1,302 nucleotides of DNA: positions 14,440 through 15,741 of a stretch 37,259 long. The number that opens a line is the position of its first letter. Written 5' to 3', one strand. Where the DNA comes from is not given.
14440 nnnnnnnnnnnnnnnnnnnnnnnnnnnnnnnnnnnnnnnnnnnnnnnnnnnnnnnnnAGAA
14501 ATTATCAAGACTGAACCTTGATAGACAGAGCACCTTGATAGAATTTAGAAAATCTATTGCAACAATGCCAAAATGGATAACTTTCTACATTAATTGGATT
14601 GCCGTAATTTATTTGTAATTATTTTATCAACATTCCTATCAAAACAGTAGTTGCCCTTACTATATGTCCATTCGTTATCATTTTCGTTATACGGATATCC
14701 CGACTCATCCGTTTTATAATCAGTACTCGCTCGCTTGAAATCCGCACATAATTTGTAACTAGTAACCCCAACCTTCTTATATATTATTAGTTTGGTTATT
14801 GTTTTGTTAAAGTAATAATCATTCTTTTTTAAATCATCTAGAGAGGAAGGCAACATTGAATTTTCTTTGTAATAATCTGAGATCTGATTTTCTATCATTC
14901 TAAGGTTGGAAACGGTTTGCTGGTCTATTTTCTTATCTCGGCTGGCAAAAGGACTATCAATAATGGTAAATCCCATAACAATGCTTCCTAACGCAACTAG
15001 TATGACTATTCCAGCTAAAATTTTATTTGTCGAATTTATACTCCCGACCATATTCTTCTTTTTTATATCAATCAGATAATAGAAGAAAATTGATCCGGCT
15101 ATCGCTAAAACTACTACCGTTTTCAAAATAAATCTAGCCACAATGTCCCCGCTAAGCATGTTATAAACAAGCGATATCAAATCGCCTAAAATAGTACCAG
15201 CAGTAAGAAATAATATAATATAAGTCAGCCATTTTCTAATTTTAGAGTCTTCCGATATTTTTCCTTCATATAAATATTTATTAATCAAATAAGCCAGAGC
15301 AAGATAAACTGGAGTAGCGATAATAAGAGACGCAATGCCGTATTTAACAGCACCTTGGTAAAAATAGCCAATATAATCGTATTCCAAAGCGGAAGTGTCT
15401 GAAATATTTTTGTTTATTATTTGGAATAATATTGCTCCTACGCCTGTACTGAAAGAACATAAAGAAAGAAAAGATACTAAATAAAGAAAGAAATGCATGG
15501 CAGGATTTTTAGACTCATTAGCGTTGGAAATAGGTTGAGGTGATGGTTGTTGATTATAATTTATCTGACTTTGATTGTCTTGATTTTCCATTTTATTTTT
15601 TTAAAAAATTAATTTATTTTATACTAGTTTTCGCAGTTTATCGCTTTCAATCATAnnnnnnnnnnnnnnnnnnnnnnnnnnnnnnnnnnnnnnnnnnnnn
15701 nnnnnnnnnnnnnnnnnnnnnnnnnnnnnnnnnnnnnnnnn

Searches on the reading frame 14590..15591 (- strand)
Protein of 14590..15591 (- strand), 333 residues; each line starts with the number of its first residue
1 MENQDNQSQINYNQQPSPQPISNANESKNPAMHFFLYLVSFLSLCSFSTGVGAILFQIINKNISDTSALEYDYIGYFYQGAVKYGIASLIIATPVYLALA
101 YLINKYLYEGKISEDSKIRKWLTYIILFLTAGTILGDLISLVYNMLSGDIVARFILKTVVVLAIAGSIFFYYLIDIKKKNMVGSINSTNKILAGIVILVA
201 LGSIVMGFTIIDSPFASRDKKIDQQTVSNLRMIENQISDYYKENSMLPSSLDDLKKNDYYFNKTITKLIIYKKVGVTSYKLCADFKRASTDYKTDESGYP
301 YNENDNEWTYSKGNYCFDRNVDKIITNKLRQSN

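Call 11: search_protein_families(library=pfam, proteins=[window:14590-15591:-], max_evalue=0.001)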
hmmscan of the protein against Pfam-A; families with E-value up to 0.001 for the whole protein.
window:14590-15591:- (333 aa): 1 family
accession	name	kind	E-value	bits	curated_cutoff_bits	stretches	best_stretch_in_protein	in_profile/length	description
PF18920.5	DUF5671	-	3.1e-21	76.1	28.4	1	34-171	2-131/132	Domain of unknown function (DUF5671)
